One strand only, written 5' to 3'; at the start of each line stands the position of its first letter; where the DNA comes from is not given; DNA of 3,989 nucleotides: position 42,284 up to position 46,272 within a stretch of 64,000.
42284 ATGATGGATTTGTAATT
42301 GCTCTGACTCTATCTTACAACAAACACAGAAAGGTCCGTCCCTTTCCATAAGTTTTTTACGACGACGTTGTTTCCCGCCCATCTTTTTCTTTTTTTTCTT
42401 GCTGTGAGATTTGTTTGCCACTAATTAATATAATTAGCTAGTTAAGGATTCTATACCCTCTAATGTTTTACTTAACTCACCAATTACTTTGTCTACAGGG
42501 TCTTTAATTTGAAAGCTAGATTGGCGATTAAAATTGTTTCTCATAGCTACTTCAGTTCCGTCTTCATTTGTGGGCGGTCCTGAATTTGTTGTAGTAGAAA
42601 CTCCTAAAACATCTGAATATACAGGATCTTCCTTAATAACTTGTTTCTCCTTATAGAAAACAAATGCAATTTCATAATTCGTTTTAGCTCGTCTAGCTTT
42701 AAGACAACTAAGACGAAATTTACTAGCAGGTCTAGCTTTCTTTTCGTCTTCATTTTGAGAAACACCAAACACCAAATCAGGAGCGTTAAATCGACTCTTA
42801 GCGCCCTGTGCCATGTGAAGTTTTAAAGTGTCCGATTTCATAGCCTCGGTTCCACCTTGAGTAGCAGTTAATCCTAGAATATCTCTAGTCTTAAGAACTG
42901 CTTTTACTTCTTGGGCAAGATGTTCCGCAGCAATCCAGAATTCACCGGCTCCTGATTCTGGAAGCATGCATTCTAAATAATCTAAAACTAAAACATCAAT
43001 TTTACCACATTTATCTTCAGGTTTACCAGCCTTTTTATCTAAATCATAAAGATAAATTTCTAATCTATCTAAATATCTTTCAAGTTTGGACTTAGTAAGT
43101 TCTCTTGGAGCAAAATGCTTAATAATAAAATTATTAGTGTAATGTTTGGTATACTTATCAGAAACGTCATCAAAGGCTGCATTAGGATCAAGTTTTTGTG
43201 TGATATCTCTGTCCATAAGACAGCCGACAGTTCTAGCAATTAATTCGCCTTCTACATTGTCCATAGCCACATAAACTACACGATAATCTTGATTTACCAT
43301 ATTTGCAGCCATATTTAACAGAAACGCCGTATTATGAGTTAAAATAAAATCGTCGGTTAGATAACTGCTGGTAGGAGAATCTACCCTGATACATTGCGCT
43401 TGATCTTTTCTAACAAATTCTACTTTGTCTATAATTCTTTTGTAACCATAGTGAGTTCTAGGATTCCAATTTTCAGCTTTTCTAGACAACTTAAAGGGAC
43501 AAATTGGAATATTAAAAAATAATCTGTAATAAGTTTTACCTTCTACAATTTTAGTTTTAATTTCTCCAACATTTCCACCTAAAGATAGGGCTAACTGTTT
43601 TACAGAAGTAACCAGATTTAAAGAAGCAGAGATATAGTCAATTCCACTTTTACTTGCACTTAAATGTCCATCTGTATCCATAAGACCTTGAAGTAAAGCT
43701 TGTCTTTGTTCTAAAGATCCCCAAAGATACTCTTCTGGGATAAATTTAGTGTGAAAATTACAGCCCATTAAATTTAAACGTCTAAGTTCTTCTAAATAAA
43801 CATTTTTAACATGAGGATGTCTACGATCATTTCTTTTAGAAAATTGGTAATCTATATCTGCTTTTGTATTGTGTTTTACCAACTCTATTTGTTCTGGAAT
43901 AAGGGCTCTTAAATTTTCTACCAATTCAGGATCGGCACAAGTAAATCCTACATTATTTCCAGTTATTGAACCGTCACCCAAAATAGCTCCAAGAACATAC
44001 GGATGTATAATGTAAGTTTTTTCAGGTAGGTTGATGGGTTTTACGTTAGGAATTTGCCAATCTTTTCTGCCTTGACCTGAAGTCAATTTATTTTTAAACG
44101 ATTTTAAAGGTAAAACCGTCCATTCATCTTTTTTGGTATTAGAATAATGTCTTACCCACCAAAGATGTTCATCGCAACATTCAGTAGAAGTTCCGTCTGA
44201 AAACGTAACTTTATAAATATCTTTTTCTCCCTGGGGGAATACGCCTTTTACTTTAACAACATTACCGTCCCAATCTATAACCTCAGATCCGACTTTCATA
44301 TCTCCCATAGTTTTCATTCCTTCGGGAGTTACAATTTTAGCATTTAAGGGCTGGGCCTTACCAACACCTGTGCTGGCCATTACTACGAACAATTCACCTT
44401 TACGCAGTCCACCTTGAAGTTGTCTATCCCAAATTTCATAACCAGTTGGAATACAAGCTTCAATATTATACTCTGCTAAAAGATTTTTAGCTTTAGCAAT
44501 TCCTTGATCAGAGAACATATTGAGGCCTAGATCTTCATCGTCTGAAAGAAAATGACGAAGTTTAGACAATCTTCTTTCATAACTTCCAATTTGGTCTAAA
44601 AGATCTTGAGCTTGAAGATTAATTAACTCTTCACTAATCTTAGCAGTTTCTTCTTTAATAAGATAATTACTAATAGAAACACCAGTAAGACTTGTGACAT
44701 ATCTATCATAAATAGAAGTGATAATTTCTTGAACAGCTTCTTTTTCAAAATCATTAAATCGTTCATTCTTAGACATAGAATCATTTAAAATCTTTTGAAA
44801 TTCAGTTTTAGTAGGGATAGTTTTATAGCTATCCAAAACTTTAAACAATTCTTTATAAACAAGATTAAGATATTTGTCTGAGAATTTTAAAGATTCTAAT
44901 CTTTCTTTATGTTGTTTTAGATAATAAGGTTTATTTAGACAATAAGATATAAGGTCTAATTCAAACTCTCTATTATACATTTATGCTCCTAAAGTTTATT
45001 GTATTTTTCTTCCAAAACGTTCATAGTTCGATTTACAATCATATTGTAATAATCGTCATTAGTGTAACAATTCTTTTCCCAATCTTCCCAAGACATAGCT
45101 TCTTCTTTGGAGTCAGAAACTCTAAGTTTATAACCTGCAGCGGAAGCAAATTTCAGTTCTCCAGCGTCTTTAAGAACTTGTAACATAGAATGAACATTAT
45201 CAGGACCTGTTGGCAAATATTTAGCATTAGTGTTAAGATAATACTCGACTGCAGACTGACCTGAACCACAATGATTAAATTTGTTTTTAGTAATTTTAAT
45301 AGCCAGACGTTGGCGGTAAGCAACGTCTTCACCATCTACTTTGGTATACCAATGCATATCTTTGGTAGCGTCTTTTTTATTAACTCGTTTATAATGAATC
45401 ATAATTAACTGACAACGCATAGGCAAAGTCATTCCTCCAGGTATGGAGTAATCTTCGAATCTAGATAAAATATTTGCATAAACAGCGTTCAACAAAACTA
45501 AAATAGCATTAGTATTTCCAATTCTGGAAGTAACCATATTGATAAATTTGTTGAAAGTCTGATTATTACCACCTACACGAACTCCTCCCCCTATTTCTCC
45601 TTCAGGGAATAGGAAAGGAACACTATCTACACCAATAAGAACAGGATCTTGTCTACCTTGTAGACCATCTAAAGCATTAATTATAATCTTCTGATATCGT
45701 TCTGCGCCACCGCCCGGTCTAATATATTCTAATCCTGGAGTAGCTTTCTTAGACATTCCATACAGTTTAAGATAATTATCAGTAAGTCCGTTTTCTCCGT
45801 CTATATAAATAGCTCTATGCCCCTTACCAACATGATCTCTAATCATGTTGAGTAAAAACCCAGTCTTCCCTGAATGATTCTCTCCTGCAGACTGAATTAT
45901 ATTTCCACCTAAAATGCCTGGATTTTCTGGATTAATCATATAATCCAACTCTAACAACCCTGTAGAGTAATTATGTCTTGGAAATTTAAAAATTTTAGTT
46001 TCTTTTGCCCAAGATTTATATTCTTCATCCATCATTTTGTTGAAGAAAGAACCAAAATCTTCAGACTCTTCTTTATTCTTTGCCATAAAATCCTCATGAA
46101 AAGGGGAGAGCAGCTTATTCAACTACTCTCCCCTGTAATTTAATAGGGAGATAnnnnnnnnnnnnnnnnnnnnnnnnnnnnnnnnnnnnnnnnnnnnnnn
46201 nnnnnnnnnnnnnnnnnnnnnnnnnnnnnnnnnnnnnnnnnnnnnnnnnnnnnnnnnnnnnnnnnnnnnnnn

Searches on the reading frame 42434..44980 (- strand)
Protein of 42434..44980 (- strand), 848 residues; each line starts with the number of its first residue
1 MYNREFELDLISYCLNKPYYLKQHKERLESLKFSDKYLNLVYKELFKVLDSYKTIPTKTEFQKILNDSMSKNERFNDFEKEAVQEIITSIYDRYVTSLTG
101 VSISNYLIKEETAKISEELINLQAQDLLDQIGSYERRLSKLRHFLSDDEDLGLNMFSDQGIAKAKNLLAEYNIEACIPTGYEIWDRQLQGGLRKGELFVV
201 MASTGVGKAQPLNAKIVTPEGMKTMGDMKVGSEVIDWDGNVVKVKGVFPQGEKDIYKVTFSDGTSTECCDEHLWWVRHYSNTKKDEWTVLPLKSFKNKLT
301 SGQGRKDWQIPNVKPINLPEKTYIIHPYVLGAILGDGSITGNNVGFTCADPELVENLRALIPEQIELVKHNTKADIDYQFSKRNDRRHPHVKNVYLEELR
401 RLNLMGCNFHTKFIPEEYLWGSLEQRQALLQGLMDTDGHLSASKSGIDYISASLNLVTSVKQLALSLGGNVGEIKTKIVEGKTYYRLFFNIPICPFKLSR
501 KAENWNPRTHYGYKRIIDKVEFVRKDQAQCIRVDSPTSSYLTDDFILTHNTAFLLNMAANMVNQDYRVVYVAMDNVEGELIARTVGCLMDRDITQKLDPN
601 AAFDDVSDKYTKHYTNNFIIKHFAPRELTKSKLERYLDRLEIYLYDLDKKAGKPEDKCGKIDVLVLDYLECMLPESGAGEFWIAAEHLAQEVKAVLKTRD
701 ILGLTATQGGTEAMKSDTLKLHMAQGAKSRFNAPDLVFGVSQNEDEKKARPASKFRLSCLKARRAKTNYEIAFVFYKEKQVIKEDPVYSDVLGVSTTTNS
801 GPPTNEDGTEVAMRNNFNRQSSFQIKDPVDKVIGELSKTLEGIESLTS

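Call 10: search_protein_families(library=pfam, max_evalue=0.001, proteins=[window:42434-44980:-])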
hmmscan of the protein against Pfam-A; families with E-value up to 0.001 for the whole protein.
window:42434-44980:- (848 aa): 2 families
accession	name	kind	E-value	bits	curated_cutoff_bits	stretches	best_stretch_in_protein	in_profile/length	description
PF14528.11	LAGLIDADG_3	-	3.5e-10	40.4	22.5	1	425-487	2-66/82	LAGLIDADG-like domain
PF03796.21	DnaB_C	-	2.9e-05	24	27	0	551-674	33-143/255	DnaB-like helicase C terminal domain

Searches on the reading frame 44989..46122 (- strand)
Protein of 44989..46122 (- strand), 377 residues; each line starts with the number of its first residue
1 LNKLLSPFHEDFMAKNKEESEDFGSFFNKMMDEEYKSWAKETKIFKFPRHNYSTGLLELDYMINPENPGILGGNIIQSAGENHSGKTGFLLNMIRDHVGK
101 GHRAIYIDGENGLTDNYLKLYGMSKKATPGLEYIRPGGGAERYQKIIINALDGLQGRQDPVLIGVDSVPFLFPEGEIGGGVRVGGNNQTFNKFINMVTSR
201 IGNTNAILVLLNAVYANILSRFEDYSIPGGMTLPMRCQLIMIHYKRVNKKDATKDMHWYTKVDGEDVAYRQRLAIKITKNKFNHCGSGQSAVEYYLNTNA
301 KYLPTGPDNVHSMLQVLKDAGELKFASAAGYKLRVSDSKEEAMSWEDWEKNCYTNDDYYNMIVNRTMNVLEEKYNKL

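Call 10: search_protein_families(library=pfam, max_evalue=0.001, proteins=[window:44989-46122:-])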
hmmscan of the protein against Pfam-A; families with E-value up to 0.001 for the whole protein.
window:44989-46122:- (377 aa): 1 family
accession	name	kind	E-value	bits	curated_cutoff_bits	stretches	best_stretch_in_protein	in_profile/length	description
PF00154.27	RecA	-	2.7e-08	34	27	1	52-238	33-213/262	recA bacterial DNA recombination protein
